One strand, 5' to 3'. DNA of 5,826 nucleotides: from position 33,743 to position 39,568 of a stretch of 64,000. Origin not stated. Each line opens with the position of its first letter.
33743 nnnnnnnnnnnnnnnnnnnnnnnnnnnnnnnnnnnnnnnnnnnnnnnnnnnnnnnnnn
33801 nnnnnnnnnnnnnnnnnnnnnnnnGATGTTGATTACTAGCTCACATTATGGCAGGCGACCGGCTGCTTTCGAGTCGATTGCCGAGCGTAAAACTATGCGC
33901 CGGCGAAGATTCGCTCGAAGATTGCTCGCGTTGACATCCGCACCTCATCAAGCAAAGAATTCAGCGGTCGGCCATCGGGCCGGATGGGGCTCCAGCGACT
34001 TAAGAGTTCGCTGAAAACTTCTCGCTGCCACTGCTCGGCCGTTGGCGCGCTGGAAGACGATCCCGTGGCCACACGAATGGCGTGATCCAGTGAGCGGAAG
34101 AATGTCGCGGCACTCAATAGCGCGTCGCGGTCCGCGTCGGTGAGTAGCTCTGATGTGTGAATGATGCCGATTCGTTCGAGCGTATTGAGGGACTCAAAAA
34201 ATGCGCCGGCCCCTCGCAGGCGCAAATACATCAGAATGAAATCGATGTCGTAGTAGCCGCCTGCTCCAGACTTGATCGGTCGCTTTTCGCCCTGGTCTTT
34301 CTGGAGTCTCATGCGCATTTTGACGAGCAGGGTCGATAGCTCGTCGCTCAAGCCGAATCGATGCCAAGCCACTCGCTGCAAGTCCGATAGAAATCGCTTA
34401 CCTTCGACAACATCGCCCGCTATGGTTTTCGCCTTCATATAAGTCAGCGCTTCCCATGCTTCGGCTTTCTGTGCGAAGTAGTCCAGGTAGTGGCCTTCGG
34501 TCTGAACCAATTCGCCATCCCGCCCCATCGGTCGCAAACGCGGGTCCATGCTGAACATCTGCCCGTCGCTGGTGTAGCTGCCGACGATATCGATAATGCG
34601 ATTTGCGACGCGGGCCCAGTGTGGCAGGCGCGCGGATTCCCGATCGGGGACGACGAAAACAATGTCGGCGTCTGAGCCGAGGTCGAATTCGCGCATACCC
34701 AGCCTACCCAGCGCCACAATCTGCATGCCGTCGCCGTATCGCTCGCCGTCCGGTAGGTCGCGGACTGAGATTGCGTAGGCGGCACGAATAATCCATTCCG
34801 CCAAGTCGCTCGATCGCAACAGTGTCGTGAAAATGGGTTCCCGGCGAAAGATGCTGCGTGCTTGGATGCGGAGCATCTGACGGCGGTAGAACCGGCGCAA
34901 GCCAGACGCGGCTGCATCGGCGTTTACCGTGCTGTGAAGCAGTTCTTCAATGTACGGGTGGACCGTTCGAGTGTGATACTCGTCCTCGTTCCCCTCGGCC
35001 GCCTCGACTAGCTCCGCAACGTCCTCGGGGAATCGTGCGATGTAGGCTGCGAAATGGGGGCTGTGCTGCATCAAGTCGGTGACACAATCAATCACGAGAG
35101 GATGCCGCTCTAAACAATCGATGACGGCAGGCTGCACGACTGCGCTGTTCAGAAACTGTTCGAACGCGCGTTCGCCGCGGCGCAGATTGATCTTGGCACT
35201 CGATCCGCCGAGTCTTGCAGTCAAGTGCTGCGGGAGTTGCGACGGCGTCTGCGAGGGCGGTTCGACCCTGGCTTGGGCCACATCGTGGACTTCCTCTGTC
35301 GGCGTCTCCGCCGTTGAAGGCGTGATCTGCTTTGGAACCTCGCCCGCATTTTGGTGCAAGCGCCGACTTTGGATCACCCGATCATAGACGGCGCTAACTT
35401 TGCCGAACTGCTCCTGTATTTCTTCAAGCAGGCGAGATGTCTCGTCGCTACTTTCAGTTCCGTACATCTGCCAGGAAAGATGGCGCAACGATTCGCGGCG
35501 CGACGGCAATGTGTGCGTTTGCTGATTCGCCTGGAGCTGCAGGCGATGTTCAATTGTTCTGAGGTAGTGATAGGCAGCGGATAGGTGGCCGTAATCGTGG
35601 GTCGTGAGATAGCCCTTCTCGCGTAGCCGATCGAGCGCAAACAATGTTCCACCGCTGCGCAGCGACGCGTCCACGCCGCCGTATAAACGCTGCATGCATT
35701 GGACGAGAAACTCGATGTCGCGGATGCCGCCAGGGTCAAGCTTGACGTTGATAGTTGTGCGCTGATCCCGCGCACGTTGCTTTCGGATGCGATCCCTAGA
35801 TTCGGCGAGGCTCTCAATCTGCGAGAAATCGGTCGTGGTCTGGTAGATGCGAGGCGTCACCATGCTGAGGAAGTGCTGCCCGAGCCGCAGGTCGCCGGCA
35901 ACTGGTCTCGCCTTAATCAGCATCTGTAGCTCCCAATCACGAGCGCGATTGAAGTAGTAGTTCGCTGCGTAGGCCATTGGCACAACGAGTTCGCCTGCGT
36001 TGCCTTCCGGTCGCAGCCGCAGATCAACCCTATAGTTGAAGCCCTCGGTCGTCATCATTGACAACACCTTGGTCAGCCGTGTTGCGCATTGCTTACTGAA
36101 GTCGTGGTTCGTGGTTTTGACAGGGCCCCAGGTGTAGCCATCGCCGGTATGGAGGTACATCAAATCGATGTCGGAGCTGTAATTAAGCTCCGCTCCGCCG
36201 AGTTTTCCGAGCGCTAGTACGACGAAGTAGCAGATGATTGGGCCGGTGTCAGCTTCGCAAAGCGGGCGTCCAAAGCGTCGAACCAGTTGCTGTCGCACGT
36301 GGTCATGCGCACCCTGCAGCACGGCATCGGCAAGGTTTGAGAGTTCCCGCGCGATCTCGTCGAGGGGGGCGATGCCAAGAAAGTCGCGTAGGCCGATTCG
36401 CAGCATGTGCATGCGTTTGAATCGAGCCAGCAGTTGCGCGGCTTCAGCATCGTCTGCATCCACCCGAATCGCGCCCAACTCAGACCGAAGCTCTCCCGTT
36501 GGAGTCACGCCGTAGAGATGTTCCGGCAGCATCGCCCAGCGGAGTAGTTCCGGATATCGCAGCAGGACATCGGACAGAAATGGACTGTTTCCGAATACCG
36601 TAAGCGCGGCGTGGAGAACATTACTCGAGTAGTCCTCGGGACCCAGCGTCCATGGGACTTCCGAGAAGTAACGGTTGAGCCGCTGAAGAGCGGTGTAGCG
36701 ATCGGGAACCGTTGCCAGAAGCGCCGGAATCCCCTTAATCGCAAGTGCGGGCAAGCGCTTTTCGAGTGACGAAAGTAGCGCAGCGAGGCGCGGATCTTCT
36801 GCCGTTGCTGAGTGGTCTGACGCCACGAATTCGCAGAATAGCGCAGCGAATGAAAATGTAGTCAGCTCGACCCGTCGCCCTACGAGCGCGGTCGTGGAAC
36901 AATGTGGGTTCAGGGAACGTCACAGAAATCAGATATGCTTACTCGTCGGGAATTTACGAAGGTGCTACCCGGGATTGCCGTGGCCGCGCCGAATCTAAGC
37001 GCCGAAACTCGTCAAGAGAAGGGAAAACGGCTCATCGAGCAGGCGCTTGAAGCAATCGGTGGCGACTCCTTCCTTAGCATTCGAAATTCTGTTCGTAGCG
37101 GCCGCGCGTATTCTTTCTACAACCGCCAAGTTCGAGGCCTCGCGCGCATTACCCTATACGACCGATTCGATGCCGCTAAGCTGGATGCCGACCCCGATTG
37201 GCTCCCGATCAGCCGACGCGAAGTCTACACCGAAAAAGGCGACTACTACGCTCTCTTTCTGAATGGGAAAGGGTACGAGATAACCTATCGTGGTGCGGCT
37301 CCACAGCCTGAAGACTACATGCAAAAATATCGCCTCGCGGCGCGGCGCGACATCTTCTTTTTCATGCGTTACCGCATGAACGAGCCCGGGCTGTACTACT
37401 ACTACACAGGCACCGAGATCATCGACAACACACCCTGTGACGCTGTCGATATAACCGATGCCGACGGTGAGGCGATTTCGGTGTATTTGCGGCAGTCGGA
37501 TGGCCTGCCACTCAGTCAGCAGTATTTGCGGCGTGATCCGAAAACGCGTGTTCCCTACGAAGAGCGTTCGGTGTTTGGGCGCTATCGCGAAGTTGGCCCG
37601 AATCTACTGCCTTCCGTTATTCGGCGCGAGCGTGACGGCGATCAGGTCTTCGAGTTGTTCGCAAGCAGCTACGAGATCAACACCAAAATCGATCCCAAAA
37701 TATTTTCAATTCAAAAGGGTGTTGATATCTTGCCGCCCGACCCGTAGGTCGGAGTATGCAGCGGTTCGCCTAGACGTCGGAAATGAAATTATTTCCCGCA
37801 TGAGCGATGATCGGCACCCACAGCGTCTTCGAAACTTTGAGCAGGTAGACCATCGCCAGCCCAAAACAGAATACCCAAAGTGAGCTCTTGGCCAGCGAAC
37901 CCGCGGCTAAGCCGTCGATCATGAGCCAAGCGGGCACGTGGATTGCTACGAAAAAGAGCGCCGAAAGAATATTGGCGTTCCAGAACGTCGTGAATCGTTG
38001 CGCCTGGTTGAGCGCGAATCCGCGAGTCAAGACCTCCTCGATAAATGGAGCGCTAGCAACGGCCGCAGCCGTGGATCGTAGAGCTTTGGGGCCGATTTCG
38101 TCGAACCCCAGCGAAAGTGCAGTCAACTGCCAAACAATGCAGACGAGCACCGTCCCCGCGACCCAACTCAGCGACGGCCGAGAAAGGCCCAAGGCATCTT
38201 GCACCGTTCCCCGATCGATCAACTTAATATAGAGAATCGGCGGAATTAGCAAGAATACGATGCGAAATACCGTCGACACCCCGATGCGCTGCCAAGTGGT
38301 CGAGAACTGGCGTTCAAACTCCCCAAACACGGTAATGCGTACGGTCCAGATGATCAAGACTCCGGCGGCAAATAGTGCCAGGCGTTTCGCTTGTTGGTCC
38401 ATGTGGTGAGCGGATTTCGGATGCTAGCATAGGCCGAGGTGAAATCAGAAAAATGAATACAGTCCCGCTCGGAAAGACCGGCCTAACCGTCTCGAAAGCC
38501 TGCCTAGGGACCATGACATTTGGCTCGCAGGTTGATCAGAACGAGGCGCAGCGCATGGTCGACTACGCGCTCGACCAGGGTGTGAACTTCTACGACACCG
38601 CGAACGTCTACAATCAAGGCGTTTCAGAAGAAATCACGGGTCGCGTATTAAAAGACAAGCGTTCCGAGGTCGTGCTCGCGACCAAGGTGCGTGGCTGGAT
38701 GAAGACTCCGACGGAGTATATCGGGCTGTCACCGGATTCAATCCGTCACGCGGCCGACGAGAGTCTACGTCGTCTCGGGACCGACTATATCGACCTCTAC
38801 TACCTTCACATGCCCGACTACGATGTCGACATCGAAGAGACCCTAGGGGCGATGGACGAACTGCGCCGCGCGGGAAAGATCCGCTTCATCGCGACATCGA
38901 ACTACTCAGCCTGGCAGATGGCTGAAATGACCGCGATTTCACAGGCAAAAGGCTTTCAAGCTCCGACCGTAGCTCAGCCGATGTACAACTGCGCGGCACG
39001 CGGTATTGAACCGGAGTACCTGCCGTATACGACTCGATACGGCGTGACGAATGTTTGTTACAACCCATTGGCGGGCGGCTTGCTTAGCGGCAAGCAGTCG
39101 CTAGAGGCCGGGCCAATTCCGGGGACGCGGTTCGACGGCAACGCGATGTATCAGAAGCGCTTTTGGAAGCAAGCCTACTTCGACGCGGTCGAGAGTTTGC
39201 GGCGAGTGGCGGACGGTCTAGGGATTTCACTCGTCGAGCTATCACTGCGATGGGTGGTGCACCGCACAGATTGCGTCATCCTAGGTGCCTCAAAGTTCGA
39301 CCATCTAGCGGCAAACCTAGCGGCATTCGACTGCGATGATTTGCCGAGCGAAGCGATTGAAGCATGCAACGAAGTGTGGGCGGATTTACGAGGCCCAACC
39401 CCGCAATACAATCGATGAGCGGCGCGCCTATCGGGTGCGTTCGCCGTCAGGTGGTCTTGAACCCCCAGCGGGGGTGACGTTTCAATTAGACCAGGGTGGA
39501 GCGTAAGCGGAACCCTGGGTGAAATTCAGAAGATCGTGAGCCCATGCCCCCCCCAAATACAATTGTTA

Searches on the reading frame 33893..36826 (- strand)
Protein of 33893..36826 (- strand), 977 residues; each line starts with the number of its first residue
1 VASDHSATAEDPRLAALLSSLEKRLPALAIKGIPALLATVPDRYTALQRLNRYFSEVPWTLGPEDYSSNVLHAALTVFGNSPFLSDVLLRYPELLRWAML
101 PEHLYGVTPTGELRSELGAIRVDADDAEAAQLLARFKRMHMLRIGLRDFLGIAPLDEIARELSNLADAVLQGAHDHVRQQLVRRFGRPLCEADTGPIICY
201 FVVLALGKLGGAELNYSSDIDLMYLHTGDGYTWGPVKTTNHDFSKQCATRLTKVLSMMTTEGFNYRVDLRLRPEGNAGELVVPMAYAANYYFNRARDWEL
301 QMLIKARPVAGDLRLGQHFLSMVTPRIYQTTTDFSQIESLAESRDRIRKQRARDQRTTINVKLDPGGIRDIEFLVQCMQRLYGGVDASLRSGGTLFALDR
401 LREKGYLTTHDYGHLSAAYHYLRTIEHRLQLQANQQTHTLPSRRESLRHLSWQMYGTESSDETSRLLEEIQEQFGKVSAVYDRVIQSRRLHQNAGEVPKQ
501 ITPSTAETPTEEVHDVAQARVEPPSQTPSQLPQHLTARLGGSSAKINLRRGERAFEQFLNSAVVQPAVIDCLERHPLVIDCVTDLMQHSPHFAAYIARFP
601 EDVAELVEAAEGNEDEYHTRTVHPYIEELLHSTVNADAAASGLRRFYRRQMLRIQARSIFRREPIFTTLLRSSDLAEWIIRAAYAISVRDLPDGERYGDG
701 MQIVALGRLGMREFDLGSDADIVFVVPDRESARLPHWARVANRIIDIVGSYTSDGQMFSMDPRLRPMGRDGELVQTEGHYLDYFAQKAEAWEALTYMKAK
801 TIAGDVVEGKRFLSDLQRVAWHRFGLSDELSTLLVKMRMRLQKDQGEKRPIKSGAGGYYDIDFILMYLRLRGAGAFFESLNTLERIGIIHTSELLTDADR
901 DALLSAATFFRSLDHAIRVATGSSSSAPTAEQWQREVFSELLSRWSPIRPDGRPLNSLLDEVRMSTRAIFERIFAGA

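Call 85: search_protein_families(library=pfam, proteins=[window:33893-36826:-], max_evalue=0.00001)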
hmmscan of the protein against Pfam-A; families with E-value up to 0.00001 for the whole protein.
window:33893-36826:- (977 aa): 3 families
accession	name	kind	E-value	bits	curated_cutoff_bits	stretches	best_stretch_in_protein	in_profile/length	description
PF03710.21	GlnE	-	2.4e-100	335.5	24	2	75-321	5-251/252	Glutamate-ammonia ligase adenylyltransferase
PF08335.16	GlnD_UR_UTase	-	1.9e-32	112.7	21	1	344-484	4-140/141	GlnD PII-uridylyltransferase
PF10335.14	DUF294_C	-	3.6e-06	27.3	22.5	0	346-437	23-107/145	Putative nucleotidyltransferase substrate binding domain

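Call 87: find_homologous_proteins(query=window:33893-36826:-, max_evalue=1e-200)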
Query window:33893-36826:- (977 aa): 1734 proteins with E <= 1e-200 among 8000 candidates; the best 120 are listed.
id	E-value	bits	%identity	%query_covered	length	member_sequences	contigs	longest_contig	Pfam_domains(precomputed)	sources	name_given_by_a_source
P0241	0.0e+0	2210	100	100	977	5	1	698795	PF08335.17,PF10335.15,PF03710.22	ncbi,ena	-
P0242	0.0e+0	1773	81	99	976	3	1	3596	PF08335.17,PF03710.22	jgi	jgi:glutamate-ammonia-ligase adenylyltransferase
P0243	0.0e+0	1759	82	98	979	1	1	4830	PF08335.17,PF03710.22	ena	-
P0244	0.0e+0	1455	68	99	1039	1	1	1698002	PF08335.17,PF10335.15,PF03710.22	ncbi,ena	-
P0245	0.0e+0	1433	67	98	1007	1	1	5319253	PF08335.17,PF10335.15,PF03710.22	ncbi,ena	-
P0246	0.0e+0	1419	66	99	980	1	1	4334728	PF08335.17,PF10335.15,PF03710.22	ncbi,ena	-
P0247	0.0e+0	1399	65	99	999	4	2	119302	PF08335.17,PF03710.22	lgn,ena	-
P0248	0.0e+0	1397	66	99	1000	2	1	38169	PF08335.17,PF03710.22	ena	-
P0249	0.0e+0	1397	65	99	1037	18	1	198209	PF08335.17,PF03710.22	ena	-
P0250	0.0e+0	1391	66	99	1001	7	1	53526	PF08335.17,PF03710.22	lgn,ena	-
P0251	0.0e+0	1345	66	95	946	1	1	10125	PF08335.17,PF03710.22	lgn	-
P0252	0.0e+0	1168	56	99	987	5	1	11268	PF08335.17,PF03710.22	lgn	-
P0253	0.0e+0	1154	55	99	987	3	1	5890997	PF08335.17,PF03710.22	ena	-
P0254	0.0e+0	1153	55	99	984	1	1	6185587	PF08335.17,PF03710.22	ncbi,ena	-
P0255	0.0e+0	1148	55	99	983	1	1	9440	PF08335.17,PF03710.22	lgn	-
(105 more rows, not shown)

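Call 88: find_encoding_contigs(protein=P0241, flank=1000, max_places=4)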
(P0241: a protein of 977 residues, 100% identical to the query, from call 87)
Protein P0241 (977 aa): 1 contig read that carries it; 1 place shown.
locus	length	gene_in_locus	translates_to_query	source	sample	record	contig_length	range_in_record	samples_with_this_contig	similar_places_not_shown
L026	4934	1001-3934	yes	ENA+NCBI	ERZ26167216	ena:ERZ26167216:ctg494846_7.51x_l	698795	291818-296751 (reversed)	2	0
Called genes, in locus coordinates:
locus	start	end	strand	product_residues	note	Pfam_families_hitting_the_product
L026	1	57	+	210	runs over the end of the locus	PF02517:Rce1-like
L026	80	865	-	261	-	-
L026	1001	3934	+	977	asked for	PF03710:GlnE, PF10335:DUF294_C (faint), PF08335:GlnD_UR_UTase, PF03710:GlnE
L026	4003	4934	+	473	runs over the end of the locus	PF01408:GFO_IDH_MocA, PF22725:GFO_IDH_MocA_C3 (faint), PF19051:GFO_IDH_MocA_C2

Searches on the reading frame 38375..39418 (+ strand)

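Call 85: search_protein_families(library=pfam, proteins=[window:38375-39418:+], max_evalue=0.00001)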
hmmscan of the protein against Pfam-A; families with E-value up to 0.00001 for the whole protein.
window:38375-39418:+ (347 aa): 1 family
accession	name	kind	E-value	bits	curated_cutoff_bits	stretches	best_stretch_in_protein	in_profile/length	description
PF00248.27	Aldo_ket_red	-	2.4e-72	243.9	24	1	43-335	3-290/291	Aldo/keto reductase family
